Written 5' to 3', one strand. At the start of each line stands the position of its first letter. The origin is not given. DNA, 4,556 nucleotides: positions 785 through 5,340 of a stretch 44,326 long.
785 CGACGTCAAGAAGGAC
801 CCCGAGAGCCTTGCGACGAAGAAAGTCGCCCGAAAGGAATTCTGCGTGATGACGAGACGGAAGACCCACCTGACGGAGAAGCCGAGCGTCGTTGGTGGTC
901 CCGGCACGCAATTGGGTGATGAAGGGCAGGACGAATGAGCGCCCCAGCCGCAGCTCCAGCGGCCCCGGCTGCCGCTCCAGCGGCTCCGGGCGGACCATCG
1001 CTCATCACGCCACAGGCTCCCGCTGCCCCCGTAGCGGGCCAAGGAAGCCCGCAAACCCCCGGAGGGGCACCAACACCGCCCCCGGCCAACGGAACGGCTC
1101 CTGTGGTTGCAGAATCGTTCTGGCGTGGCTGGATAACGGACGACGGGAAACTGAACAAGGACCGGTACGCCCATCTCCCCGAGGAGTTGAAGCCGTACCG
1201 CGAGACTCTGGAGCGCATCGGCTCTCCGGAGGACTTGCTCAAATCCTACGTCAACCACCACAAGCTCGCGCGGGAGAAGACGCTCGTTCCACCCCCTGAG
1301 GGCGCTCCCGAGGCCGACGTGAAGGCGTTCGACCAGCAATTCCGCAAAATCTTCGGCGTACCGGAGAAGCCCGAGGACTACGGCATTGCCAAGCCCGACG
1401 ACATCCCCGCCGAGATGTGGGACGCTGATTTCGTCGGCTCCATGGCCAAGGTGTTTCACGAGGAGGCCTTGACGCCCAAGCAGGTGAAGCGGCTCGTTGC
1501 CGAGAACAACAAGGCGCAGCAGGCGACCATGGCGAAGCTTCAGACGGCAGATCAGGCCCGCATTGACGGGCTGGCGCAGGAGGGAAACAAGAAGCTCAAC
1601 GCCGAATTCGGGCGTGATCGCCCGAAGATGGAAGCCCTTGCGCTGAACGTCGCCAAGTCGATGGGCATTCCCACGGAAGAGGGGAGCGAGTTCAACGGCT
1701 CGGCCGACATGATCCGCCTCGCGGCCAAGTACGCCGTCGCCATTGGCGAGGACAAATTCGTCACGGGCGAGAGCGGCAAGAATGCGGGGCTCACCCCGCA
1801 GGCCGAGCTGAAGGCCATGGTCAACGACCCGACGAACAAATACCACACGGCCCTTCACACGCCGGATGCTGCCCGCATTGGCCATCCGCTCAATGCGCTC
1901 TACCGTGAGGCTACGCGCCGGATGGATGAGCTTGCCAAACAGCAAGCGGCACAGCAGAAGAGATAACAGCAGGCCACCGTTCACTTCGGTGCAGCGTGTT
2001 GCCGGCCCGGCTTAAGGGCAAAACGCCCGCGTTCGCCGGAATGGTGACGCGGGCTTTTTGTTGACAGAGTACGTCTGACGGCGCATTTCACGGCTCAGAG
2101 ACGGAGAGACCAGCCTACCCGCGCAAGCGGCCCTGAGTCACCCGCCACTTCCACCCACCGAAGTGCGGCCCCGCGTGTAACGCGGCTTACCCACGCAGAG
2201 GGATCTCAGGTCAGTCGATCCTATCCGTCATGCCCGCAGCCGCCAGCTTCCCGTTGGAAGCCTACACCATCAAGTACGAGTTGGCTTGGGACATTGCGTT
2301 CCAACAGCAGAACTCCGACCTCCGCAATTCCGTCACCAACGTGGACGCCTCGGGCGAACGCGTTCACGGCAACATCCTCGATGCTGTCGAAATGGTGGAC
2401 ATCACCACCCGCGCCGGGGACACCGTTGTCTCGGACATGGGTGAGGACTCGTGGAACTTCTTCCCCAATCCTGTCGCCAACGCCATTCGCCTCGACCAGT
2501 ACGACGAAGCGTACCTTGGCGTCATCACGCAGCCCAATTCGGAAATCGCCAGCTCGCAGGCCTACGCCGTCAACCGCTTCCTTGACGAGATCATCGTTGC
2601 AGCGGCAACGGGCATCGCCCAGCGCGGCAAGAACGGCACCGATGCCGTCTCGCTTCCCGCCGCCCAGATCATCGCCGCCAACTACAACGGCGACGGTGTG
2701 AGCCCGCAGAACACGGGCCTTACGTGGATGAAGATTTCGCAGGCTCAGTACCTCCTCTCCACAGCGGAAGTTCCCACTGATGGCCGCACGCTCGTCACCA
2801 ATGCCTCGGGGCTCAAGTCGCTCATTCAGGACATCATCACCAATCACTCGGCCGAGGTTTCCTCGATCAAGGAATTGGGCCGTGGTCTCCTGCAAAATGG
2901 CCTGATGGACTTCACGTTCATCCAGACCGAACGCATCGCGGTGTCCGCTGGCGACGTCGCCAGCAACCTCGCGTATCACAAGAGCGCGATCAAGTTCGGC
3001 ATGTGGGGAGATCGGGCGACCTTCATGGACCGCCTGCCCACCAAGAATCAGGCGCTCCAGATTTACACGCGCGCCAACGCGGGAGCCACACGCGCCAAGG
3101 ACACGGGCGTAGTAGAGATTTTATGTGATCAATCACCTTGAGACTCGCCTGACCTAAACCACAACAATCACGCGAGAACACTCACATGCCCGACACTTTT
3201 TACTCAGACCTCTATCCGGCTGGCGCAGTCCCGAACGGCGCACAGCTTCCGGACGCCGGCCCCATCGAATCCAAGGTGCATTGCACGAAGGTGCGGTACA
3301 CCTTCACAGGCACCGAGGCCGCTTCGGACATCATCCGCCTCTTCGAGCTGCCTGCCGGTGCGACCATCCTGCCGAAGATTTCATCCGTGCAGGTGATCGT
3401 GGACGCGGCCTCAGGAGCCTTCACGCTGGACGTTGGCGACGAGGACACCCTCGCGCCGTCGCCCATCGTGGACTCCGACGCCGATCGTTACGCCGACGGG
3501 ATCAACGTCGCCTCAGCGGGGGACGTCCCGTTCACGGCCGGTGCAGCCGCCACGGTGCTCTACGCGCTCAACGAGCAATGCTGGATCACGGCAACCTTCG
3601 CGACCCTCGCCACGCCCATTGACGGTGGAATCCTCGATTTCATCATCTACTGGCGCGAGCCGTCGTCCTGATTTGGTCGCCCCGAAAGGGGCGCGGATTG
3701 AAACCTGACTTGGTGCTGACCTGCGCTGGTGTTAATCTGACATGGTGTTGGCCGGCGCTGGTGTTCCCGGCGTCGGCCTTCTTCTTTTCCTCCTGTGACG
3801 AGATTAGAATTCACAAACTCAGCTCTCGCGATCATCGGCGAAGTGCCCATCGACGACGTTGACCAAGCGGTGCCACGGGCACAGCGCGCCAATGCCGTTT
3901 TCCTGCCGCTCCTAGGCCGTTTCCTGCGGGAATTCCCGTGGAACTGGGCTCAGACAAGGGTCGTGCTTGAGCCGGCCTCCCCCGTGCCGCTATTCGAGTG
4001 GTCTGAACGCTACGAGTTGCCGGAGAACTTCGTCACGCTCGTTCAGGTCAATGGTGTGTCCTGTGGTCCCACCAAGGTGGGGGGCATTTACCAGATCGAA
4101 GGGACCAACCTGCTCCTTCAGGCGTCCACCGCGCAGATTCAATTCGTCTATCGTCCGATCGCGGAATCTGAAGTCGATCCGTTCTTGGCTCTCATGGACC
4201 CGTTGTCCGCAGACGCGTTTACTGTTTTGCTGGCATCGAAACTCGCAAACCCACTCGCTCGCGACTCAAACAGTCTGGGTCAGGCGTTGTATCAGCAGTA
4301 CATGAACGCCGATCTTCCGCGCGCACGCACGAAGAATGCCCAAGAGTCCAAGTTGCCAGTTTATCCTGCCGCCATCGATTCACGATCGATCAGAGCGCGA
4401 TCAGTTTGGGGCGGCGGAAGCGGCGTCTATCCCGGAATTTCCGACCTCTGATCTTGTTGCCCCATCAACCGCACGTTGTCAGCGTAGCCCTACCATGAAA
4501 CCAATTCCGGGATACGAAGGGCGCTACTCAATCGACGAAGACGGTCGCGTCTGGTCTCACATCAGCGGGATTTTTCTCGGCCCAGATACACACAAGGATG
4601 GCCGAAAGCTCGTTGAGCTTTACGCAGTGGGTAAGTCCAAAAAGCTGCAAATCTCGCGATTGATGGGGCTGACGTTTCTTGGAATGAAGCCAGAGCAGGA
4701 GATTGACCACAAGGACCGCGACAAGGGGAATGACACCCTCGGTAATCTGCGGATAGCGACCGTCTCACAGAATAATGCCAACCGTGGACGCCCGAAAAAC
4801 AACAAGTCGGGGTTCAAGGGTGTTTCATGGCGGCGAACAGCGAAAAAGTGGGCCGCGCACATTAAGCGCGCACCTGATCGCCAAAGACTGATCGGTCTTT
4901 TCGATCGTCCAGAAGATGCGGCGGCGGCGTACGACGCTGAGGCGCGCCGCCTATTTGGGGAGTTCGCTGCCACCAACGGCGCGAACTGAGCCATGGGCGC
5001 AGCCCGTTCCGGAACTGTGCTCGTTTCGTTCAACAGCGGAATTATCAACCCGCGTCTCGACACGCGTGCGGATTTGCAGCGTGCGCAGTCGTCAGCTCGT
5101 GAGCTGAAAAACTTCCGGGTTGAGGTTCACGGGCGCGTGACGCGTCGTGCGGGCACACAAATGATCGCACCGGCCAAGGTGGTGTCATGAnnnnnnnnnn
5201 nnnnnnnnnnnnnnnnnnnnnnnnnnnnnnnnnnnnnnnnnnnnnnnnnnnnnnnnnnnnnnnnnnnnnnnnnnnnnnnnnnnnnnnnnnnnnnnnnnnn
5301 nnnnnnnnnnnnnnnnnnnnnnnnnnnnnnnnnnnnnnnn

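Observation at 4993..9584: T7-type nozzle gene split into modules: N-terminal module present twice, nozzle body lacking it and following in frame after TAA-CCC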

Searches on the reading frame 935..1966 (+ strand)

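Call 37: search_protein_families(library=phrogs, proteins=[window:935-1966:+], max_evalue=0.001)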
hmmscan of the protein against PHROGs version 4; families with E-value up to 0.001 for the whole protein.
window:935-1966:+ (343 aa): 2 families
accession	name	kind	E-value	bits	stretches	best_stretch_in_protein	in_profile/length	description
phrog_3742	-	unknown function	1.2e-22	82.2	1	35-324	18-283/287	-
phrog_458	-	other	0.00012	23.1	1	124-288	70-233/246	protease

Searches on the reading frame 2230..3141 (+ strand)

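Call 6: search_protein_families(library=pfam, proteins=[window:2230-3141:+], max_evalue=0.1)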
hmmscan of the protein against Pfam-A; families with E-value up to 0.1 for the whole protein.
window:2230-3141:+ (303 aa): 2 families
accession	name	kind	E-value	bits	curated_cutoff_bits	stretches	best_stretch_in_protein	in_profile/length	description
PF19821.5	Phage_capsid_2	-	3.3e-41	141.9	25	1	11-300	4-292/293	Phage capsid protein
PF11651.14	P22_CoatProtein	-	0.0074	15.6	24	1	103-209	87-188/423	P22 coat protein - gene protein 5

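Call 7: search_protein_families(library=phrogs, proteins=[window:2230-3141:+], max_evalue=0.01)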
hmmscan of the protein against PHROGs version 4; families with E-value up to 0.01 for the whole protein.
window:2230-3141:+ (303 aa): 2 families
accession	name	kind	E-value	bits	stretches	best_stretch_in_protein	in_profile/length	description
phrog_3437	-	head and packaging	1e-44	154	1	11-301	10-293/294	major head protein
phrog_283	-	head and packaging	0.0014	19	0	159-237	141-218/385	major head protein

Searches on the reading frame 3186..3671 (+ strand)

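Call 6: search_protein_families(library=pfam, proteins=[window:3186-3671:+], max_evalue=0.1)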
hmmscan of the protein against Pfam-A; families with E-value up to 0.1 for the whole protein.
window:3186-3671:+ (161 aa): 0 families

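Call 7: search_protein_families(library=phrogs, proteins=[window:3186-3671:+], max_evalue=0.01)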
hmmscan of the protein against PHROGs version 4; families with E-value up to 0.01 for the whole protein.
window:3186-3671:+ (161 aa): 1 family
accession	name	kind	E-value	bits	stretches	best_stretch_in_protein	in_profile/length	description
phrog_8455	-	head and packaging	4.5e-05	24.2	1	30-142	23-133/152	virion structural protein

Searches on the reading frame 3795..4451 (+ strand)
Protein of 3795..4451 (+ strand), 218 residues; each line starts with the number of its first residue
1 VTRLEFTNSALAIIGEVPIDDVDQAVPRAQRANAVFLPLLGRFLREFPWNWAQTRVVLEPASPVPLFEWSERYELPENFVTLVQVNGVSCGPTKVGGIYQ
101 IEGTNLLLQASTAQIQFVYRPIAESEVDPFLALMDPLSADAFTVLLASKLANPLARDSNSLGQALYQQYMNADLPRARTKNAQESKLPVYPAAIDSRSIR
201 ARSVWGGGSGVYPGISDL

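Call 6: search_protein_families(library=pfam, proteins=[window:3795-4451:+], max_evalue=0.1)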
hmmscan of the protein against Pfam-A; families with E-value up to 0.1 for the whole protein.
window:3795-4451:+ (218 aa): 0 families

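Call 7: search_protein_families(library=phrogs, proteins=[window:3795-4451:+], max_evalue=0.01)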
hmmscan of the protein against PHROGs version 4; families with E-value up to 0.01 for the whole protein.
window:3795-4451:+ (218 aa): 2 families
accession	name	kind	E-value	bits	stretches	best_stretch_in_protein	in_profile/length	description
phrog_394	-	tail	1.8e-30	106.9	1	1-190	2-179/190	tail protein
phrog_9239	-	tail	0.0034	16.8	1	7-172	8-162/741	tail tubular protein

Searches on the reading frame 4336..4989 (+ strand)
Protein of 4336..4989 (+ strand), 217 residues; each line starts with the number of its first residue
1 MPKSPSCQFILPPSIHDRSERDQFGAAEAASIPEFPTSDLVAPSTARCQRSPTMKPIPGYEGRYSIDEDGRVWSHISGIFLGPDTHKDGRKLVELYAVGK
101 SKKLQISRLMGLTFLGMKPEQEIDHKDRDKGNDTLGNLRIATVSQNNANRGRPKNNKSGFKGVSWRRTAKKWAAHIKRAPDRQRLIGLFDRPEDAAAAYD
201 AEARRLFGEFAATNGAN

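Call 6: search_protein_families(library=pfam, proteins=[window:4336-4989:+], max_evalue=0.1)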
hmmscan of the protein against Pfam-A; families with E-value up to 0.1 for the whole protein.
window:4336-4989:+ (217 aa): 3 families
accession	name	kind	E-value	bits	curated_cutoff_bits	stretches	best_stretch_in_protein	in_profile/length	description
PF13392.12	HNH_3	-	2.7e-07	30.6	24.8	1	108-147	5-45/46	HNH endonuclease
PF07463.16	NUMOD4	-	6.3e-06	26.8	23.4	1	55-95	4-48/49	NUMOD4 motif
PF00847.26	AP2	-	1.6e-05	25.6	33.3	1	158-207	1-52/54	AP2 domain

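Call 7: search_protein_families(library=phrogs, proteins=[window:4336-4989:+], max_evalue=0.01)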
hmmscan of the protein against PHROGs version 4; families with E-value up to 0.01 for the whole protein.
window:4336-4989:+ (217 aa): 13 families
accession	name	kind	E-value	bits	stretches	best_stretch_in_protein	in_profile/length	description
phrog_99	-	DNA, RNA and nucleotide metabolism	2.3e-36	127.3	1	96-214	153-267/383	HNH endonuclease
phrog_59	-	DNA, RNA and nucleotide metabolism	2.7e-25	90.6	1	53-171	139-255/423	HNH endonuclease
phrog_4578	-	DNA, RNA and nucleotide metabolism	6.5e-25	88.5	1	121-214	30-122/130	HNH endonuclease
phrog_959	-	DNA, RNA and nucleotide metabolism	6.7e-21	75.5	1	53-159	7-115/138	HNH endonuclease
phrog_374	-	DNA, RNA and nucleotide metabolism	1.6e-17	64.5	1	121-214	324-414/617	HNH endonuclease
phrog_1492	-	DNA, RNA and nucleotide metabolism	7.5e-17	62.6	1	53-152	46-161/414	HNH endonuclease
phrog_3593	-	DNA, RNA and nucleotide metabolism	2.2e-12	48.1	1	121-214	111-204/210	HNH endonuclease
phrog_953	-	DNA, RNA and nucleotide metabolism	3.5e-09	37.5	1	144-210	299-365/420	HNH endonuclease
phrog_13470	-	DNA, RNA and nucleotide metabolism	9.3e-06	26.9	1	153-206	90-143/152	HNH endonuclease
phrog_14913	-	DNA, RNA and nucleotide metabolism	4.3e-05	24.6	1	86-149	21-87/149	HNH endonuclease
phrog_36769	-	unknown function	8.3e-05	23.1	1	115-204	251-345/367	-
phrog_4590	-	unknown function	0.0053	18.2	1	120-157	50-89/100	-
phrog_15471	-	DNA, RNA and nucleotide metabolism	0.0065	17.3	1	99-148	27-78/183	HNH endonuclease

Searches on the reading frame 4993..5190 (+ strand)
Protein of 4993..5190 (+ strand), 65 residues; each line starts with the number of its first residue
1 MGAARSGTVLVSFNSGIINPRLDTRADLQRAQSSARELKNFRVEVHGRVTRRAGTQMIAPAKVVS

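Call 6: search_protein_families(library=pfam, proteins=[window:4993-5190:+], max_evalue=0.1)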
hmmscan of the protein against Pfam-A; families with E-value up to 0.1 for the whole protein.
window:4993-5190:+ (65 aa): 1 family
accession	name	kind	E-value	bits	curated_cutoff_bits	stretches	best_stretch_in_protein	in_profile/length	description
PF10845.14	DUF2576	-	0.099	12.8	27.4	0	27-56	10-38/49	Protein of unknown function (DUF2576)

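Call 7: search_protein_families(library=phrogs, proteins=[window:4993-5190:+], max_evalue=0.01)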
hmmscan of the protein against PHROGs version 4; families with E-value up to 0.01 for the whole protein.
window:4993-5190:+ (65 aa): 2 families
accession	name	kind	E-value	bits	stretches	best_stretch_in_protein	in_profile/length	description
phrog_376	-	tail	8.1e-12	45.3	1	11-62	9-60/712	tail protein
phrog_20269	-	unknown function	7.8e-06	26.1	1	12-62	9-59/374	-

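Call 31: search_solved_structures(query=window:4993-5187:+, max_evalue=10, show_alignments=2)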
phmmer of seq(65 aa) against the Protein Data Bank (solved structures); distinct sequences matched with E-value up to 10: 1.
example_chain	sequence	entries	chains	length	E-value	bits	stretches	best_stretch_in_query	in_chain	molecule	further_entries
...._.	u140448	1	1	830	0.36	14.7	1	8-57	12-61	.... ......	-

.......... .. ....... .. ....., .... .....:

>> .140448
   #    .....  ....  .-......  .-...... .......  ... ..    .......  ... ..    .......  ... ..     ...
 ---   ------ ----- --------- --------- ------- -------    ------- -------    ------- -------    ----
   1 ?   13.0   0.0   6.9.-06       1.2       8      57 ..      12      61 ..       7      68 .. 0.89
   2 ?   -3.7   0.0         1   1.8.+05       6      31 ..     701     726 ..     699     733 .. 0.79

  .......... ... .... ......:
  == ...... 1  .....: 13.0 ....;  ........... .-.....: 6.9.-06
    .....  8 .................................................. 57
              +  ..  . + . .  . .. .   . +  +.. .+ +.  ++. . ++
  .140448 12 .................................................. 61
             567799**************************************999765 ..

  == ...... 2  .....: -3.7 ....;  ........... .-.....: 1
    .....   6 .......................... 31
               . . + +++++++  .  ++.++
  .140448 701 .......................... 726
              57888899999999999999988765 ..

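Call 83: find_homologous_proteins(query=A5, max_evalue=0.001)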
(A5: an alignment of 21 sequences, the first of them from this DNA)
Query A5 (21 sequences) (62 aa, profile of the alignment): 114 proteins with E <= 0.001 among 303 candidates.
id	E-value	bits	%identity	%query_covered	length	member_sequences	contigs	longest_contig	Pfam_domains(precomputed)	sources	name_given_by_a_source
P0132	1.5e-25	106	44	100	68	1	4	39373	-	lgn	-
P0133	3.3e-24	102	82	100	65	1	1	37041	-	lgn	-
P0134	1.6e-23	100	100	100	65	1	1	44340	-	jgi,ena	-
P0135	1.6e-23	100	41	95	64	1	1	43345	-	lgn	-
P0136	4.3e-23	99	76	100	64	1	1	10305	-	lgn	-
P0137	5.2e-23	98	42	100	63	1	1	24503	-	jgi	-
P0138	5.6e-23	98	40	94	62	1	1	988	-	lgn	-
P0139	2.4e-22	96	46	92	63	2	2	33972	-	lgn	-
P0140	3.1e-22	96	38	97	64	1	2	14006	-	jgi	jgi:hypothetical protein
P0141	3.3e-22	96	36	95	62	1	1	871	-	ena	-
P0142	3.7e-22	96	41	95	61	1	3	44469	-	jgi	jgi:hypothetical protein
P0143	4.3e-22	95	47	100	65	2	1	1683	-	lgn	-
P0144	4.4e-22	95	74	100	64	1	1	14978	-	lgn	-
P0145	1.1e-21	94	40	94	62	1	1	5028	-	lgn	-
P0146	1.2e-21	94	46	81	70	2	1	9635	-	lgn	-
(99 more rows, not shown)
